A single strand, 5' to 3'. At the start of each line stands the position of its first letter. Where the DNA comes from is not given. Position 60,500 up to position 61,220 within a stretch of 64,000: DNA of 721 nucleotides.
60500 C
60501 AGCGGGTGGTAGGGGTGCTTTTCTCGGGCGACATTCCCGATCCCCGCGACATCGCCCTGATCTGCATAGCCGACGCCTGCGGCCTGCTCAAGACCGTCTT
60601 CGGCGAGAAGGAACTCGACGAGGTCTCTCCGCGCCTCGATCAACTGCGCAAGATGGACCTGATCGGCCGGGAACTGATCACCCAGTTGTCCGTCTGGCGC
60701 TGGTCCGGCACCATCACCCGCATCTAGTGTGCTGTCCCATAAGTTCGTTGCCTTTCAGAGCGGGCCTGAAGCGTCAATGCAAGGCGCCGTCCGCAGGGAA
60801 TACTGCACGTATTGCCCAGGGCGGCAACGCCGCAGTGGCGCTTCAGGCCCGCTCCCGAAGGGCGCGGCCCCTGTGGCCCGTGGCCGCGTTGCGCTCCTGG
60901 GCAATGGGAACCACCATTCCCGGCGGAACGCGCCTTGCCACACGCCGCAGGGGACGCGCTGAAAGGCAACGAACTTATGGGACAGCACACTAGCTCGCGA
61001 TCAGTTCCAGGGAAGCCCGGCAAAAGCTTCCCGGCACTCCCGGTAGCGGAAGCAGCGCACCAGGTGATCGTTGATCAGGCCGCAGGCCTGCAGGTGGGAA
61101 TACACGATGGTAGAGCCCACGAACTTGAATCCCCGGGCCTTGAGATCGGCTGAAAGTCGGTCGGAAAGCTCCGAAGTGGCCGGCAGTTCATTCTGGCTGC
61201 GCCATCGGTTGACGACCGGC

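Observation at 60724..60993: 270-bp MITE-like element with perfect 35-bp inverted termini, possibly the same family as the def-fmt element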

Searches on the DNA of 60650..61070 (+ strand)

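Call 10: search_dna_similar(query=window:60724-60993:+, collection=plasmids, mode=distant, max_evalue=0.01)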
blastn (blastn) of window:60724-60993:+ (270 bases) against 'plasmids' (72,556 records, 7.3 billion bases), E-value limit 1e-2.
No match.

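Call 35: search_dna_similar(query=window:60724-60766:+, collection=plasmids, mode=distant, max_evalue=10, max_rows=30)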
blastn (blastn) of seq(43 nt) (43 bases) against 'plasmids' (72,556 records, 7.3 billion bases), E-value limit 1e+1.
Records with a match: 1; places in all: 1; records where one place covers at least 80% of the query: 0.
Best place of each record, by identity: 80-90% 1.
By first word of the organism name: Streptomyces 1.
By predicted mobility (MOB-suite, as given by PLSDB): non-mobilizable 1.
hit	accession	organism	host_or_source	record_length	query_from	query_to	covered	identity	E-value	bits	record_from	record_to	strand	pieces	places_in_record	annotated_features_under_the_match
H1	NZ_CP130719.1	Streptomyces sp. NBC_01334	-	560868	13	41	67%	86.7%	7e+0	34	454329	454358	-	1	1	none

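Call 36: search_dna_similar(query=window:60724-60766:+, collection=phages, mode=distant, max_evalue=10, max_rows=20)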
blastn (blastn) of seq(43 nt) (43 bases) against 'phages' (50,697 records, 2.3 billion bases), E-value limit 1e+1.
Records with a match: 6; places in all: 6; records where one place covers at least 80% of the query: 0.
Best place of each record, by identity: >=99% 2; 95-99% 1; 90-95% 2; 80-90% 1.
By first word of the organism name: Vibrio 2; Bacillus 1; Escherichia 1; Serratia 1; Tortoise 1.
By host as written in the record: Bacillus pumilus 1; Escherichia coli K-12 1; Serratia marcescens IMBG291 1; Gopherus morafkai 1; Vibrio parahaemolyticus strain KT1018B 1; Vibrio hepatarius 1.
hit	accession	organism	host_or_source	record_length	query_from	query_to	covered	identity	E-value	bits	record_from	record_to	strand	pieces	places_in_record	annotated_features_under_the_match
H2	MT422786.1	Bacillus phage Novomoskovsk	Bacillus pumilus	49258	8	36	67%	86.2%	9e+0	32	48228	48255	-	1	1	hypothetical protein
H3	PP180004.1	Escherichia phage mEp044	Escherichia coli K-12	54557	16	38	53%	91.3%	3e+0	34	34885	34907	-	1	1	hypothetical protein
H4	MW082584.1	Serratia phage 4S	Serratia marcescens IMBG291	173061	15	36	51%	90.9%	9e+0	32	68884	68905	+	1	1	ribonuclease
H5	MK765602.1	Tortoise microvirus 50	Gopherus morafkai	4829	19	38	47%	95.0%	9e+0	33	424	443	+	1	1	major capsid protein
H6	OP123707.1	Vibrio phage phiKT1028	Vibrio parahaemolyticus strain KT1018B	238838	19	35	40%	100.0%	9e+0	32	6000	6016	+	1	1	hypothetical protein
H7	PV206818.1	Vibrio phage vB_CoeS_P1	Vibrio hepatarius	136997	4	20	40%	100.0%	9e+0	32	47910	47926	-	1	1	Dda-like helicase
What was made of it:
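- Plasmid and phage collections have no match (calls 10, 35, 36).
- Tried and rejected: Plasmids and phages. blastn with the element and with the terminus gave no meaningful match (calls 10, 35, 36).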

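Call 55: search_rna_families(source=window, start=60650, end=61070, threshold=evalue, max_evalue=10)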
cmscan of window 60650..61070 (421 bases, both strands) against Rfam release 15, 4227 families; matches with E-value up to 10: 6.
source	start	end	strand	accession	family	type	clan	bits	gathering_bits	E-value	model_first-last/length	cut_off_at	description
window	60751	60861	-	RF00926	MIR1151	Gene; miRNA;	-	24.7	90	0.15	1-110/110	no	MIR1151 microRNA precursor family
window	60742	60860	-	RF00766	mir-335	Gene; miRNA;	-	24.6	64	0.0032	1-92/92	no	mir-335 microRNA precursor family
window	60868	60954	+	RF00987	mir-589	Gene; miRNA;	-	20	54.8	0.39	1-96/96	no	mir-589 microRNA precursor family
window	60812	60904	+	RF00926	MIR1151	Gene; miRNA;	-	17.6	90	5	1-110/110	no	MIR1151 microRNA precursor family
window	60804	60912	+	RF00468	HCV_SLVII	Cis-reg;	-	13.7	63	3.6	1-70/70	no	Hepatitis C virus stem-loop VII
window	60776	60908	-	RF02230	sX11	Gene; sRNA;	-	13.5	70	4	1-138/138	no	Proteobacterial sRNA sX11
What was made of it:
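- On Any curated RNA family (Rfam 15): In the permissive search the best hit scores 24.7 bits against a generic miRNA hairpin model whose threshold is 90 (call 55).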

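Call 58: build_rna_model(alignment_id=A2)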
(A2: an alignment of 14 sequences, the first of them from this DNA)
Model R1 built from alignment A2 (14 sequences, 98 columns); structure: RNAalifold consensus.
model positions 98; base pairs 35; branch points 0; effective number of sequences 0.98; information 0.589 bits per position. Calibrated on 0.2 Mb of random sequence (short: E-values are rough).
structure used (alignment columns):
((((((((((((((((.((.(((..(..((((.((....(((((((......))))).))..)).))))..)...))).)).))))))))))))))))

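Call 59: search_with_rna_model(model_id=R1, source=window, max_evalue=10, show_alignments=4)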
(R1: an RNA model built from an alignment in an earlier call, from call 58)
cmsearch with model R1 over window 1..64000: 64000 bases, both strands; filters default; matches with E-value up to 10: 4.
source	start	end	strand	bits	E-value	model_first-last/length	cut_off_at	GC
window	60758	60854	+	103.4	9.3e-20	1-98/98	no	0.68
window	60862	60959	-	99.6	6e-19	1-98/98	no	0.76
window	60758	60854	-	44.8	3.1e-07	1-98/98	no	0.68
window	60862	60959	+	36.9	1.5e-05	1-98/98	no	0.76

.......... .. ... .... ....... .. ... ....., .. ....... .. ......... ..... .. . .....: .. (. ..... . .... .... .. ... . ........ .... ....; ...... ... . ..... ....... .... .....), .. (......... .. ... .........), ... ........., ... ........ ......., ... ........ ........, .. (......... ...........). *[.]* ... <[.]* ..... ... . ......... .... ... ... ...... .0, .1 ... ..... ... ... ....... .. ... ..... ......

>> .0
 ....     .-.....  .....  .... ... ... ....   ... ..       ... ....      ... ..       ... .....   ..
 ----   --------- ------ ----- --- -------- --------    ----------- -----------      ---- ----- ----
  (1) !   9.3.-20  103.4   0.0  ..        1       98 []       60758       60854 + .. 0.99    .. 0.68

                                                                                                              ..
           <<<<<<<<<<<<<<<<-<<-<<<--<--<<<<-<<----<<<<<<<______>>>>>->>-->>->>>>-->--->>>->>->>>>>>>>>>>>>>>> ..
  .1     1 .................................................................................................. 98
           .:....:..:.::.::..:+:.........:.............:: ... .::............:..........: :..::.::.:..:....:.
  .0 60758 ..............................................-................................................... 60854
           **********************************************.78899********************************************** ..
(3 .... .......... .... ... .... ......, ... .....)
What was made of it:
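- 60758..60854 (+): Left hairpin arm (97 nt): a 16-bp stem plus a core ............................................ Arm covariance model R1 scores 103.4 bits (call 59).
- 60862..60959 (-): Right hairpin arm (98 nt), homologous to the left arm but in opposite orientation. Model R1 scores 99.6 bits on the minus strand (call 59).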

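Call 61: search_with_rna_model(model_id=R1, sources=[L001, L002, L003, L004, L005, L006, L007, L008, L009, L011, L012, L013, L014, L015, L016, L017, L018, L019, L020, L021, L022, L023, L024, L025, L026, L027, L028, L029, L030, L031, L032, L033, L034, L035, L036, L037, L038, L039, L040, L041, L043, L046, L047, L048, L050], max_evalue=1)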
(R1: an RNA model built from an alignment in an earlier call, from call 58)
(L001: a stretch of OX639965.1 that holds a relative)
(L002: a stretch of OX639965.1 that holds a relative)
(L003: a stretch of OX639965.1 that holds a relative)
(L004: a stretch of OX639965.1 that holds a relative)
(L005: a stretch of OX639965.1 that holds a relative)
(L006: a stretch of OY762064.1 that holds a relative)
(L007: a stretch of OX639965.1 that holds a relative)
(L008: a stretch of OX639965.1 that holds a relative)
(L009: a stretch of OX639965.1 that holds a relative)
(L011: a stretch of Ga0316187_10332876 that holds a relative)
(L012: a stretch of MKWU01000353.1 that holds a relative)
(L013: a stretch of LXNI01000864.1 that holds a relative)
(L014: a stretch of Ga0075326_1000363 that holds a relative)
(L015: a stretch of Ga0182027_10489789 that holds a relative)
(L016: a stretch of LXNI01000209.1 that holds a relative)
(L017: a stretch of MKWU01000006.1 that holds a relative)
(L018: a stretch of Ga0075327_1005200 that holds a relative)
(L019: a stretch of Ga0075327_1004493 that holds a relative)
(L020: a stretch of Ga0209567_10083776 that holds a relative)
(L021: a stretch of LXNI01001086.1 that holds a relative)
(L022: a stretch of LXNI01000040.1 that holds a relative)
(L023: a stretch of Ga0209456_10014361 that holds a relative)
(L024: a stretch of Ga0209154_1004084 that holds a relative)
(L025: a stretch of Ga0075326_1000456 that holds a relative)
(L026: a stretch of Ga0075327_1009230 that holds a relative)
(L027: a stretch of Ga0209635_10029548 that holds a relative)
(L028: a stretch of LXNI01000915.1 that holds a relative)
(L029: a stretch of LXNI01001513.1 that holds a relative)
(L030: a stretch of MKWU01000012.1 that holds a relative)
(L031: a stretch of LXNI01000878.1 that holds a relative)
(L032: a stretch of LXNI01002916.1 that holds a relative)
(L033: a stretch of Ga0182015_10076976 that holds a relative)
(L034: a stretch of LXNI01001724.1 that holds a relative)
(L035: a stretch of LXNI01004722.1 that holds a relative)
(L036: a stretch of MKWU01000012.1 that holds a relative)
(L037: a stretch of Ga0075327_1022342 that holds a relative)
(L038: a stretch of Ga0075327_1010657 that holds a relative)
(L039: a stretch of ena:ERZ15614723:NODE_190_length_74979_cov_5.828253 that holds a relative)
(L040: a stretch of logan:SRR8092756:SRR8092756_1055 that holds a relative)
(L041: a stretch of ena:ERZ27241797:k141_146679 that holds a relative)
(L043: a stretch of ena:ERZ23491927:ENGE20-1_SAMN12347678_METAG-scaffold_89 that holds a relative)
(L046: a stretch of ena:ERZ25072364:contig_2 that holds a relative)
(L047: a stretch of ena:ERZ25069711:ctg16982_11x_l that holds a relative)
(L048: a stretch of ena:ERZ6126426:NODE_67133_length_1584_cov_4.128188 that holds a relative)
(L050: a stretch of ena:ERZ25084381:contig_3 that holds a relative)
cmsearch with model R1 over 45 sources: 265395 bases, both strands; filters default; matches with E-value up to 1: 74.
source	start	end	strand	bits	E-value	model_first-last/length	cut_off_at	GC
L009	1137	1234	+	109.6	1.8e-20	1-98/98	no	0.7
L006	4923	5020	+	109.2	2.2e-20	1-98/98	no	0.72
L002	5657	5754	-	108.7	2.9e-20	1-98/98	no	0.74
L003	2892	2989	+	107.3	5.8e-20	1-98/98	no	0.76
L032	1735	1832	-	105.3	1.5e-19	1-98/98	no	0.72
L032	10638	10735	+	104.1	2.8e-19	1-98/98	no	0.73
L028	20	116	-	103.9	3e-19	1-98/98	no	0.68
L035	20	116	-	103.9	3e-19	1-98/98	no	0.68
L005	6004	6101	-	103.7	3.4e-19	1-98/98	no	0.72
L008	592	689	-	103.5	3.7e-19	1-98/98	no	0.72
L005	5900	5996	+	103.4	3.9e-19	1-98/98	no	0.68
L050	10676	10772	+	103.4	3.9e-19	1-98/98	no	0.68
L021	92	189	-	103.4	3.9e-19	1-98/98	no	0.72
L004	3383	3480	+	103.3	4e-19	1-98/98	no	0.7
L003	2997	3094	-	102.2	7.1e-19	1-98/98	no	0.66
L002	5553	5649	+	101.7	9e-19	1-98/98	no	0.68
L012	1434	1531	+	100.8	1.4e-18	1-98/98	no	0.73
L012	1539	1635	-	100.1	2e-18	1-98/98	no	0.67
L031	60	156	-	100.1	2e-18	1-98/98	no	0.67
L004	3488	3586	-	99.9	2.2e-18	1-98/98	no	0.73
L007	1724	1820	+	99.8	2.3e-18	1-98/98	no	0.68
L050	10780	10877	-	99.6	2.5e-18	1-98/98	no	0.76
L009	1242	1338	-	99.4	2.8e-18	1-98/98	no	0.67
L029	60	156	-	99.4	2.8e-18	1-98/98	no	0.67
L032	1631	1727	+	98.7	3.9e-18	1-98/98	no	0.68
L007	1828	1925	-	98.7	3.9e-18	1-98/98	no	0.74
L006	5028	5124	-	98.5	4.4e-18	1-98/98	no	0.69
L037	87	183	-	97.2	8.2e-18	1-98/98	no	0.68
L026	2838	2934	+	96.4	1.2e-17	1-98/98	no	0.67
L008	488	584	+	96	1.5e-17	1-98/98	no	0.68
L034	92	189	-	94.4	3.2e-17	1-98/98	no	0.73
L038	45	140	-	84.8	3.7e-15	1-98/98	no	0.51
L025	1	88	-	75.5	3.6e-13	1-89/98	3'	0.66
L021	1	84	+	74.3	6.6e-13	14-98/98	5'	0.68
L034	1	84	+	74.3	6.6e-13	14-98/98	5'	0.68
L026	2942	3020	-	52.1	3.6e-08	18-98/98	5'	0.53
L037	1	79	+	52.1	3.6e-08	18-98/98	5'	0.53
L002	5657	5754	+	49.9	1.1e-07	1-98/98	no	0.74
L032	1735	1832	+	46.5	5.7e-07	1-98/98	no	0.72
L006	4923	5020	-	46.1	6.7e-07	1-98/98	no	0.72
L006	5028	5124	+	45.5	9e-07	1-98/98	no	0.69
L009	1137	1234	-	45.4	9.5e-07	1-98/98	no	0.7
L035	20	116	+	45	1.2e-06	1-98/98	no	0.68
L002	5553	5649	-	45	1.2e-06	1-98/98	no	0.68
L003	2892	2989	-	44.9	1.3e-06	1-98/98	no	0.76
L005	5900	5996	-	44.8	1.3e-06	1-98/98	no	0.68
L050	10676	10772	-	44.8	1.3e-06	1-98/98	no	0.68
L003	2997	3094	+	44.8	1.3e-06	1-98/98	no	0.66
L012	1539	1635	+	43.6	2.3e-06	1-98/98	no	0.67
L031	60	156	+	43.6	2.3e-06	1-98/98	no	0.67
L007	1724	1820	-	43.4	2.5e-06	1-98/98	no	0.68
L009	1242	1338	+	43.4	2.6e-06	1-98/98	no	0.67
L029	60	156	+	43.4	2.6e-06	1-98/98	no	0.67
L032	1631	1727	-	42.8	3.4e-06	1-98/98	no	0.68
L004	3383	3480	-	42.2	4.6e-06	1-98/98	no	0.7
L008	488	584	-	42.2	4.6e-06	1-98/98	no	0.68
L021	92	189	+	41.7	6e-06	1-98/98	no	0.72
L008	592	689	+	40.6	1e-05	1-98/98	no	0.72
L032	10638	10735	-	40.2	1.2e-05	1-98/98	no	0.73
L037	87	183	+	39.2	2e-05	1-98/98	no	0.68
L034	92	189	+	38.9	2.3e-05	1-98/98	no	0.73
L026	2838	2934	-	37.2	5.5e-05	1-98/98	no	0.67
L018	3941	4009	+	37.2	5.5e-05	1-71/98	3'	0.49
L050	10780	10877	+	36.9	6.4e-05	1-98/98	no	0.76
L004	3488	3586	+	35.3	0.00014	1-98/98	no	0.73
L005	6004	6101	+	35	0.00016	1-98/98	no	0.72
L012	1434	1531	-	34.6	0.00019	1-98/98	no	0.73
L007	1828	1925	+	33.1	0.00042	1-98/98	no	0.74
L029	1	52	+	32.2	0.00062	47-98/98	5'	0.73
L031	1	52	+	32.2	0.00062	47-98/98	5'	0.73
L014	1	62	-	29.7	0.0021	1-64/98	3'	0.5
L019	4252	4299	+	25.2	0.02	1-48/98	3'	0.69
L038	1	37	+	18.5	0.55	62-98/98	5'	0.68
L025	1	88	+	18.4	0.57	10-98/98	5'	0.66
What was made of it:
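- Tried and rejected: Model R1 hits only family-A elements in the window and in 265 kb of loci (calls 59, 61).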
